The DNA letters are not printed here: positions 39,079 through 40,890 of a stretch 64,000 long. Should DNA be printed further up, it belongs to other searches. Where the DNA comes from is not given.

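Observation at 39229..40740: CorC/CNNM-type transporter whose C-terminal domain is replaced by a PTS EIIA(Ntr)-like domain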

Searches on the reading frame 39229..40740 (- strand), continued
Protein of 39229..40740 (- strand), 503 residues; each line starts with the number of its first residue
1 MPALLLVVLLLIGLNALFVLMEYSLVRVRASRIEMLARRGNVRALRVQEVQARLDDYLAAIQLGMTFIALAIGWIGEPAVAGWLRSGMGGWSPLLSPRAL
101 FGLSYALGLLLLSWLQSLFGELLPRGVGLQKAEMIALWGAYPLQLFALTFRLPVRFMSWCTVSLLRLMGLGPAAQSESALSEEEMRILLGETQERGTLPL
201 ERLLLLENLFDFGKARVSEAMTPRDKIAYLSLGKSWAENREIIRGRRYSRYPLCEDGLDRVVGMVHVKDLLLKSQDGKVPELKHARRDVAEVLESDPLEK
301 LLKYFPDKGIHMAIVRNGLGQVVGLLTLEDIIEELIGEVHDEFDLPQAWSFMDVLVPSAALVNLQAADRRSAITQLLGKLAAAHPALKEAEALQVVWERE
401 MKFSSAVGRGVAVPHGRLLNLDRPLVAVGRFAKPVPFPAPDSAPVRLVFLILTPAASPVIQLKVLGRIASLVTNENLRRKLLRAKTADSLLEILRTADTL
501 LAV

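Call 50: search_solved_structures(query=A2, max_evalue=0.001, show_alignments=5)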
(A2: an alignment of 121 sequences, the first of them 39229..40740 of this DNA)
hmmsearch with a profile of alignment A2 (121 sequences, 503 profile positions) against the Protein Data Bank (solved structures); distinct sequences matched with E-value up to 0.001: 62 (the best 60 are shown).
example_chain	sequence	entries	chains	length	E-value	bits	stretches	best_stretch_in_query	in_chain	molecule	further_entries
7m1t_A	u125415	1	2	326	4.3e-33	118.4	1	6-341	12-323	Hemolysin, contains CBS domains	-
7m1u_A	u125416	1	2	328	2.8e-31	112.4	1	6-337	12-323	Hemolysin, contains CBS domains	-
3lv9_A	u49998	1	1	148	2.7e-29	105.8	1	205-340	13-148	Putative transporter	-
4hg0_A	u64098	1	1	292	6.8e-29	104.5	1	205-348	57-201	Magnesium and cobalt efflux protein CorC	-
7cfk_A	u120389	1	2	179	1.8e-26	96.5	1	179-347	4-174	Hemolysin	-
3oi8_A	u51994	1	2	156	4.8e-26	95.1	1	180-333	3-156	Uncharacterized protein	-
7cfh_A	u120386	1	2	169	1e-24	90.7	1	179-342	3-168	Hemolysin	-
5yz2_A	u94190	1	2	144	2.1e-24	89.7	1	211-340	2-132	Magnesium and cobalt efflux protein CorC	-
3lfr_A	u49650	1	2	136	2.3e-24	89.6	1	216-345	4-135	putative Metal ion transporter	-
3lhh_A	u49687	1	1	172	2.6e-24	89.4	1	177-340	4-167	CBS domain protein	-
3nqr_A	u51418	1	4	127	7.6e-23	84.5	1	215-338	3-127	Magnesium and cobalt efflux protein corC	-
3jtf_A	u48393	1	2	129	7.8e-23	84.5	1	215-339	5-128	Magnesium and cobalt efflux protein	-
3urr_A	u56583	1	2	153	5.4e-21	78.4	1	354-494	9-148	PTS IIA-like nitrogen-regulatory protein PtsN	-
4gqx_A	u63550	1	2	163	7.8e-21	77.9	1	354-494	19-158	PTS IIA-like nitrogen-regulatory protein PtsN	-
7msu_A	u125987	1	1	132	3e-20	76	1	215-341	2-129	Hemolysin, contains CBS domains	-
1a6j_A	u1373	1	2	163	3.1e-19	72.6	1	348-495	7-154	NITROGEN REGULATORY IIA PROTEIN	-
2a0j_A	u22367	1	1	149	2.8e-18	69.5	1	380-494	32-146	PTS system, nitrogen regulatory IIA protein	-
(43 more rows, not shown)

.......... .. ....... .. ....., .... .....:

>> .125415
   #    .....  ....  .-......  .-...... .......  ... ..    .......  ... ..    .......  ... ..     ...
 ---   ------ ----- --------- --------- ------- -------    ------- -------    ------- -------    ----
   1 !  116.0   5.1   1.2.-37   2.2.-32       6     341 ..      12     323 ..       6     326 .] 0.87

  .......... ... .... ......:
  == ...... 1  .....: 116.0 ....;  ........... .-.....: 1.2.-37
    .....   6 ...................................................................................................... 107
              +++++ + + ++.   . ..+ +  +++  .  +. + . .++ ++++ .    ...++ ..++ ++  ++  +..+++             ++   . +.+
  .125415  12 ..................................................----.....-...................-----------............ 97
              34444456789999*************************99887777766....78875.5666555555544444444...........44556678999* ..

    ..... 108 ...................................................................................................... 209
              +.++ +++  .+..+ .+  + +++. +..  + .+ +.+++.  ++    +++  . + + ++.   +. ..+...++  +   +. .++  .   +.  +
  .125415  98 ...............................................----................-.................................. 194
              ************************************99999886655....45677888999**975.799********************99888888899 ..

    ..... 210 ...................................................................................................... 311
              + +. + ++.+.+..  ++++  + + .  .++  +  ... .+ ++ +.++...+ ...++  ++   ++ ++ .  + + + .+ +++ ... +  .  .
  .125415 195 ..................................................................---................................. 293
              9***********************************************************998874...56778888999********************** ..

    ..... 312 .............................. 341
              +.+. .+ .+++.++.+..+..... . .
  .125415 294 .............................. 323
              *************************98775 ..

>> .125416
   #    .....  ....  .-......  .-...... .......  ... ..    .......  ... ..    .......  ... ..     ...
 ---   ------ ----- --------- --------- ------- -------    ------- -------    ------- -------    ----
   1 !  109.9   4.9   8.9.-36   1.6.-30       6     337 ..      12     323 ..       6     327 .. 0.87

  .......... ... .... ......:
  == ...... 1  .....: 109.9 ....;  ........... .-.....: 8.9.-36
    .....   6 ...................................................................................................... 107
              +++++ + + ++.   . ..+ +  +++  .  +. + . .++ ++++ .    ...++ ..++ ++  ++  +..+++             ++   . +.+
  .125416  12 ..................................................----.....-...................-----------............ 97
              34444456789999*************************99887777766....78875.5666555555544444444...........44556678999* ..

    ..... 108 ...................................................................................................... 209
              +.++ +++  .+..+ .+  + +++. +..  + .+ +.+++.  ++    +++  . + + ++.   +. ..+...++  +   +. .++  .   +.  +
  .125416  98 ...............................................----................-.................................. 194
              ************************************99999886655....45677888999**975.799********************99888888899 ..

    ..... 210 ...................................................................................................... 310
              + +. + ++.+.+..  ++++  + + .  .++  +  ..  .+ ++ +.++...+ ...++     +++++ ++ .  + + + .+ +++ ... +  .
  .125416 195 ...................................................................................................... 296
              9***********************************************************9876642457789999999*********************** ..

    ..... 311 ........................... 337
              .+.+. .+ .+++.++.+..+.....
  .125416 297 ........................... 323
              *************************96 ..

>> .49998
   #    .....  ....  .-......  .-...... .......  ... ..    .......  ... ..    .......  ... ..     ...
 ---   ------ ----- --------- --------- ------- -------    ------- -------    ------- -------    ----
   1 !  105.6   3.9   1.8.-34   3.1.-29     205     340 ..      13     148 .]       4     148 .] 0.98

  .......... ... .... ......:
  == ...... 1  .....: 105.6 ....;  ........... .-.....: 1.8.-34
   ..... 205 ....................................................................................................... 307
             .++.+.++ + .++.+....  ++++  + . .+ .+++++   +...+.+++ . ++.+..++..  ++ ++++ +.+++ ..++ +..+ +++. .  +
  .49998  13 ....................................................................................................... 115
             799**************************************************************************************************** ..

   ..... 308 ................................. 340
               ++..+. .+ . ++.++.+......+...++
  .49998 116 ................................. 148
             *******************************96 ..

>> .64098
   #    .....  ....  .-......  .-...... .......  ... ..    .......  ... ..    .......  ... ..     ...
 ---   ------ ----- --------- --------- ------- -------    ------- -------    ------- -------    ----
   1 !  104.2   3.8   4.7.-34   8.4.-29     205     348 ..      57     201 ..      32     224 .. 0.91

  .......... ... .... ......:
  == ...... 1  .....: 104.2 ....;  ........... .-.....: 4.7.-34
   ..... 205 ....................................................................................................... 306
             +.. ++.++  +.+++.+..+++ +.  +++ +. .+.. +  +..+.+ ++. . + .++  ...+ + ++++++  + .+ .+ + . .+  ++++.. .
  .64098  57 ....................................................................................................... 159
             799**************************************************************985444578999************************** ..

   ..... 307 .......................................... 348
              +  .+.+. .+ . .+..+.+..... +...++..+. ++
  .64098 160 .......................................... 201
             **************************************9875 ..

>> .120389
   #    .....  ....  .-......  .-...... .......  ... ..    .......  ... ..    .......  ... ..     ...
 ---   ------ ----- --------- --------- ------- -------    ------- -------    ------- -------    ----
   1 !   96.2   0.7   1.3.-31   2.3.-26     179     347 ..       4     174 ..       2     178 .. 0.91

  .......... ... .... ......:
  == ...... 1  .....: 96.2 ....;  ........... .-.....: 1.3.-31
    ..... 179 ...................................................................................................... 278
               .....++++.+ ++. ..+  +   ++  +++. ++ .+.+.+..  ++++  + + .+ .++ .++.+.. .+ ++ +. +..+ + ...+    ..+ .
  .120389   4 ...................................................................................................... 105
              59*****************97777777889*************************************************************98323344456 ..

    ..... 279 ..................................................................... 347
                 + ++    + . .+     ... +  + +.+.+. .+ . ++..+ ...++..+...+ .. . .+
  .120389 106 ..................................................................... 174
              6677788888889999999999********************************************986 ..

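Call 87: search_protein_families(library=pfam, proteins=[L060:9986-11290:+, L017:9899-11344:+, L080:9950-11398:+, L023:9950-11296:+, L008:9824-11296:+], max_evalue=0.001)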
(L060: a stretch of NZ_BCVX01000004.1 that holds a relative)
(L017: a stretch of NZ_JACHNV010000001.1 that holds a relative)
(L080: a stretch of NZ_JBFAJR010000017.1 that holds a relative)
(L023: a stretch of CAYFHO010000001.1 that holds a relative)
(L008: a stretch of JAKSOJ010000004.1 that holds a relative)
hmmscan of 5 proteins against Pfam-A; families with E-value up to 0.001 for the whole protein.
L060:9986-11290:+ (434 aa): 3 families
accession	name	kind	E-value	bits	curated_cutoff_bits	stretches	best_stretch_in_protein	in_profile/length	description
PF01595.25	CNNM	-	6.1e-50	169.8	28.4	1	9-199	3-179/181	Cyclin M transmembrane N-terminal domain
PF00571.33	CBS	-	5.3e-12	46.3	24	1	297-339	14-56/57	CBS domain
PF03471.22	CorC_HlyC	-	9.4e-08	32.4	27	1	356-431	2-78/81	Transporter associated domain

L017:9899-11344:+ (481 aa): 3 families
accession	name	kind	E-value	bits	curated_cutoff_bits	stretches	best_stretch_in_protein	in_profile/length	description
PF01595.25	CNNM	-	1.9e-52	178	28.4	1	37-240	2-181/181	Cyclin M transmembrane N-terminal domain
PF03471.22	CorC_HlyC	-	8.2e-17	61.4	27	1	390-466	2-79/81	Transporter associated domain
PF00571.33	CBS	-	1.2e-15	58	24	2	324-374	6-56/57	CBS domain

L080:9950-11398:+ (482 aa): 3 families
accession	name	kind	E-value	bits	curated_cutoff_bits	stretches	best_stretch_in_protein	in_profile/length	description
PF01595.25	CNNM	-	4.4e-40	137.7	28.4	1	10-202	2-180/181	Cyclin M transmembrane N-terminal domain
PF03471.22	CorC_HlyC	-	3.7e-15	56.1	27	1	365-434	7-79/81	Transporter associated domain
PF00571.33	CBS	-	1.3e-10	41.8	24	1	292-337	10-56/57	CBS domain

L023:9950-11296:+ (448 aa): 3 families
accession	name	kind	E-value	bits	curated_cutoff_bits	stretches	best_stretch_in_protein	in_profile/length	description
PF01595.25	CNNM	-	8.1e-46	156.4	28.4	1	18-202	5-174/181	Cyclin M transmembrane N-terminal domain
PF03471.22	CorC_HlyC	-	4.3e-19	68.7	27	1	361-436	2-79/81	Transporter associated domain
PF00571.33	CBS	-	3.1e-18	66.3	24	2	295-345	6-56/57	CBS domain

L008:9824-11296:+ (490 aa): 3 families
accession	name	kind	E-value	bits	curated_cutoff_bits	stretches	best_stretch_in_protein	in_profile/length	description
PF01595.25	CNNM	-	1.6e-55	188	28.4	1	53-247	1-181/181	Cyclin M transmembrane N-terminal domain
PF00571.33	CBS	-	3.6e-18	66.1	24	2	263-320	2-56/57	CBS domain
PF03471.22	CorC_HlyC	-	4.2e-16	59.2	27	1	399-472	4-79/81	Transporter associated domain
